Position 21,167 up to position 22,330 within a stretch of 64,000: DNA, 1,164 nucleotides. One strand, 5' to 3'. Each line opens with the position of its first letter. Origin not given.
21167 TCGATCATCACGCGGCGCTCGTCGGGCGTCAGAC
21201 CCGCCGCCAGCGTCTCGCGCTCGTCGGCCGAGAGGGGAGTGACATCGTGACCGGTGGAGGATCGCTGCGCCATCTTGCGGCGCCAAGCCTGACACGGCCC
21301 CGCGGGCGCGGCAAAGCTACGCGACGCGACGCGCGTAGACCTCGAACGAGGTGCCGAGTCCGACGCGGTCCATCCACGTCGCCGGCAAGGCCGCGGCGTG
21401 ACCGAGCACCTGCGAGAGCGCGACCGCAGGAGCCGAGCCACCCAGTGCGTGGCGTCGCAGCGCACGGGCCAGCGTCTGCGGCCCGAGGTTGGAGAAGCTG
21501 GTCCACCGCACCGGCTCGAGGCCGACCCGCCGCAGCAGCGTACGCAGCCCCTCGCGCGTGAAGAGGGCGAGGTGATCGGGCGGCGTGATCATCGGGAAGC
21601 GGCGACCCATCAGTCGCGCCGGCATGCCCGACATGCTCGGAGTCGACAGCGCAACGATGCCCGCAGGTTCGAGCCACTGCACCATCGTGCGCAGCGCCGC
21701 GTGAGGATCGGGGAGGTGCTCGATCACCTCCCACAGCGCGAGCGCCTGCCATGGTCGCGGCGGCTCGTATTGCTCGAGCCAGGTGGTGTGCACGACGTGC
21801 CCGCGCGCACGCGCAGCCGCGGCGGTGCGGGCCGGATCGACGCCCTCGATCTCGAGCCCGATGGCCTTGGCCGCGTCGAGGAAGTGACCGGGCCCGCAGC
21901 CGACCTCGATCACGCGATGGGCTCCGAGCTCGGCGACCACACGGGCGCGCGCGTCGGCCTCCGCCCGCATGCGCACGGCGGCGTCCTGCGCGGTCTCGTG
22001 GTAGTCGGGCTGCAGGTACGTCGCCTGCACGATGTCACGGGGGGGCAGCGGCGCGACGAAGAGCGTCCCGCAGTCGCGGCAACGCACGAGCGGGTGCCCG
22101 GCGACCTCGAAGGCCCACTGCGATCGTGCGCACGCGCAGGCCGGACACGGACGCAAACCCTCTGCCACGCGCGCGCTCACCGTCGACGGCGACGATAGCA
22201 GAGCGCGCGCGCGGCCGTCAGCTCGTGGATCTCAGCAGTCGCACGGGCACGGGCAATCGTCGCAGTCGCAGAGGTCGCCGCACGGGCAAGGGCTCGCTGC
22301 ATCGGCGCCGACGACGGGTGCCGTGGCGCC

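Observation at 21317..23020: CorE-like Cys-rich ECF sigma factor followed by an unannotated 56-aa, 13-Cys metallothionein-like peptide and a zinc-ribbon methyltransferase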

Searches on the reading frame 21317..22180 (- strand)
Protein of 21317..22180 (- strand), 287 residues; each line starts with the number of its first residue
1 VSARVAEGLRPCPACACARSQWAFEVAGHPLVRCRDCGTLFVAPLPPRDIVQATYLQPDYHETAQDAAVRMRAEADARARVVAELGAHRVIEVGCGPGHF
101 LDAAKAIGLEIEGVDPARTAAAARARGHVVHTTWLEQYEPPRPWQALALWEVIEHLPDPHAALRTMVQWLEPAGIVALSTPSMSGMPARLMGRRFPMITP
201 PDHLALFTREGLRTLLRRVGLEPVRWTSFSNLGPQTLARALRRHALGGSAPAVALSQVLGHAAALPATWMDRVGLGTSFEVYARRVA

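Call 3: search_protein_families(library=pfam, proteins=[window:21320-22180:-], max_evalue=0.01)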
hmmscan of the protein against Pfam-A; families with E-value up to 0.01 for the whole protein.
seq(287 aa): 5 families
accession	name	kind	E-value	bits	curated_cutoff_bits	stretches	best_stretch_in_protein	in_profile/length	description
PF13489.12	Methyltransf_23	-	1.5e-25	90.3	27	1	79-224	14-162/164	Methyltransferase domain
PF08242.18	Methyltransf_12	-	1.8e-08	35.4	30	1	91-175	1-97/98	Methyltransferase domain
PF08241.18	Methyltransf_11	-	5.5e-07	30.6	21.2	1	92-177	2-94/95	Methyltransferase domain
PF13649.12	Methyltransf_25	-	7.4e-06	27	27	1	90-174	1-97/97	Methyltransferase domain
PF13847.12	Methyltransf_31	-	0.0011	19.1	27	0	88-105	5-22/145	Methyltransferase domain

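Call 4: search_protein_families(library=ncbifam, proteins=[window:21320-22180:-], max_evalue=0.01)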
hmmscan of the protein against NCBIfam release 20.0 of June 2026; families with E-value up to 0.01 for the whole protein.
seq(287 aa): 8 families
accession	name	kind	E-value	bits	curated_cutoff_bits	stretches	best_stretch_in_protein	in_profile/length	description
TIGR01983.1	UbiG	equivalog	1.3e-07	31.1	102.95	1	77-180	45-153/228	bifunctional 2-polyprenyl-6-hydroxyphenol methylase/3-demethylubiquinol 3-O-methyltransferase UbiG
NF010703.0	PRK14103.1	equivalog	1.7e-06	27.7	320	1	67-187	11-133/256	trans-aconitate 2-methyltransferase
NF002463.0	PRK01683.1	equivalog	4.9e-05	23.1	297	1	68-190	14-140/258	trans-aconitate 2-methyltransferase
NF045667.1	MTase_DVU1556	equivalog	6.6e-05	22.5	155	1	87-242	23-181/213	DVU_1556 family methyltransferase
TIGR04074.1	bacter_Hen1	equivalog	0.0008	18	340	0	72-182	268-395/462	3' terminal RNA ribose 2'-O-methyltransferase Hen1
NF043040.1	corrin_prot_MT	hypoth_equivalog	0.0014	18.1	180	1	77-118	30-73/216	corrinoid protein-associated methyltransferase CpaM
NF050150.1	RiPP_MTase_ApyS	equivalog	0.0047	16.2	400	1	69-126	124-182/323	RiPP biosynthesis methyltransferase ApyS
TIGR02072.1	BioC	equivalog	0.0057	16.5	184.95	0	86-105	34-53/244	malonyl-ACP O-methyltransferase BioC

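Call 7: find_encoding_contigs(protein=window:21317-22180:-, flank=6000, max_places=6)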
Protein window:21317-22180:- (287 aa): 1 contig read that carries it; 1 place shown.
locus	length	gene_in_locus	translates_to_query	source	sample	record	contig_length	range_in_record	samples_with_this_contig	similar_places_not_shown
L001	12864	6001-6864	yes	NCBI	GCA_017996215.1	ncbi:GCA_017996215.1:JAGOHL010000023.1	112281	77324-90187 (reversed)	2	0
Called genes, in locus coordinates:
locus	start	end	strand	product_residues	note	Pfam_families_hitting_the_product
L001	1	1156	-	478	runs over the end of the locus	PF00989:PAS, PF08448:PAS_4, PF13188:PAS_8, PF13426:PAS_9, PF00989:PAS, PF08448:PAS_4, PF13188:PAS_8, PF13426:PAS_9, +5 more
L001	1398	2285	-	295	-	-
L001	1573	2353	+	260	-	-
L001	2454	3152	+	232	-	-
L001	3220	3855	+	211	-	PF03942:DTW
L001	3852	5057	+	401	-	-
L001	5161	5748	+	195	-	PF04542:Sigma70_r2, PF07638:Sigma70_ECF, PF08281:Sigma70_r4_2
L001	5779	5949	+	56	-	-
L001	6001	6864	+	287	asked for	PF13489:Methyltransf_23, PF13649:Methyltransf_25 (weak), PF08241:Methyltransf_11 (weak), PF08242:Methyltransf_12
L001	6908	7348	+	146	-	PF01641:SelR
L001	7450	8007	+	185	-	PF04542:Sigma70_r2, PF07638:Sigma70_ECF (weak), PF08281:Sigma70_r4_2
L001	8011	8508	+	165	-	-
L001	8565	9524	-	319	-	-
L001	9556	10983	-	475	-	-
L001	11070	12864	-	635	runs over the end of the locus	PF10092:DUF2330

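Call 73: search_protein_families(library=pfam, proteins=[L001:3852-5057:+, L001:3220-3855:+, L001:8011-8508:+, L001:2454-3152:+], max_evalue=1)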
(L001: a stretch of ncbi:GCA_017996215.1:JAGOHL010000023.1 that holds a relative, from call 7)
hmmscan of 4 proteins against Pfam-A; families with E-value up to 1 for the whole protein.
L001:3852-5057:+ (401 aa): 1 family
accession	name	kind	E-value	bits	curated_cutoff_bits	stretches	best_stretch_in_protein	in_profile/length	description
PF16080.10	Phage_holin_2_3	-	0.31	11.5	28.8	0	273-295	20-42/56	Bacteriophage holin family HP1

L001:3220-3855:+ (211 aa): 1 family
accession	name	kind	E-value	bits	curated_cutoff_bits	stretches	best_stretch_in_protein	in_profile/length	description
PF03942.20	DTW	-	3.9e-33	115.3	33.7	1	9-190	2-191/195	DTW domain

L001:8011-8508:+ (165 aa): 1 family
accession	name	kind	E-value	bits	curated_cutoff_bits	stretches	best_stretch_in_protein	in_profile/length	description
PF12279.13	DUF3619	-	0.13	13.1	22.2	1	15-90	33-106/130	Protein of unknown function (DUF3619)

L001:2454-3152:+ (232 aa): 0 families
